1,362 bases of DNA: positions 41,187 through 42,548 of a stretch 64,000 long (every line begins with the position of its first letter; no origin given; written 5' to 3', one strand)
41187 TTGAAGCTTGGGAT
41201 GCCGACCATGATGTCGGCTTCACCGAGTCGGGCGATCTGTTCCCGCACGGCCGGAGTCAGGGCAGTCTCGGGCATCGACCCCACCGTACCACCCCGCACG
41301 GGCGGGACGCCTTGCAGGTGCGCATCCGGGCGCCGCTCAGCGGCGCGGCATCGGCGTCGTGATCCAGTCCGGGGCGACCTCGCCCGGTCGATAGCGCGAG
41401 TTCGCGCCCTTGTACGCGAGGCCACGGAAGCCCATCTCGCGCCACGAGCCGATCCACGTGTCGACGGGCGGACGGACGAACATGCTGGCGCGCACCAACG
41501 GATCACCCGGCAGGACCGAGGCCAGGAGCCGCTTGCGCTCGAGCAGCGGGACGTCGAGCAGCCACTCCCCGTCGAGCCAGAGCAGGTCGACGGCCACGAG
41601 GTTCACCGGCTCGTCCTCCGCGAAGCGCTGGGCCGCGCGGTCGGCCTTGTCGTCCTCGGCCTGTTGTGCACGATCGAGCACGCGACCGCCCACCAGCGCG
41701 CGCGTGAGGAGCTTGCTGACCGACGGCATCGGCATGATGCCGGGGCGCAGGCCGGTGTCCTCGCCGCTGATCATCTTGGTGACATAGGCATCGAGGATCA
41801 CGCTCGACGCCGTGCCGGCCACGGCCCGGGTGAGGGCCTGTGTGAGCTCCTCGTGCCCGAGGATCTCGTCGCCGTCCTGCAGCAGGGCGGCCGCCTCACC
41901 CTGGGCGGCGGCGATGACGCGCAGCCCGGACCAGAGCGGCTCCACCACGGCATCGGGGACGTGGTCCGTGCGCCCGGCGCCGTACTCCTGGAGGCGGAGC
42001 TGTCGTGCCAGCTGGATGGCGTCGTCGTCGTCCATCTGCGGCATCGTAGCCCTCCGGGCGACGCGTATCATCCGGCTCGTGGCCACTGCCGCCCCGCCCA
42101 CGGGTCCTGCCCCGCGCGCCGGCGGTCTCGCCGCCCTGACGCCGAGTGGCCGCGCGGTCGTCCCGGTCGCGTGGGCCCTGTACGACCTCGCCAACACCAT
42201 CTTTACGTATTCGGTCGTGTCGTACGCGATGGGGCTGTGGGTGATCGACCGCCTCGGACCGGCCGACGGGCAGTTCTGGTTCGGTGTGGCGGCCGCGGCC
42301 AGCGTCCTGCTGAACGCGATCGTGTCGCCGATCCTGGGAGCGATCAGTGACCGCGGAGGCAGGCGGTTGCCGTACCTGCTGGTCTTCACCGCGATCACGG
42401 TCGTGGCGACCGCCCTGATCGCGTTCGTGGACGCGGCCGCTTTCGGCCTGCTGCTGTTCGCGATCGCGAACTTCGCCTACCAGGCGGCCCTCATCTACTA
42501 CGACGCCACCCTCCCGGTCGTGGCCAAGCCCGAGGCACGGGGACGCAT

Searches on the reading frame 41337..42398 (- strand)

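Call 45: search_protein_families(library=pfam, proteins=[window:41337-42398:-], max_evalue=0.001)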
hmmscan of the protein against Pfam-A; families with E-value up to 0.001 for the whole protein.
window:41337-42398:- (353 aa): 1 family
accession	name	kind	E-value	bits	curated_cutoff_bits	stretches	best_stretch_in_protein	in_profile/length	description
PF01068.26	DNA_ligase_A_M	-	1.7e-08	34.9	26.2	1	242-346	92-201/204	ATP dependent DNA ligase domain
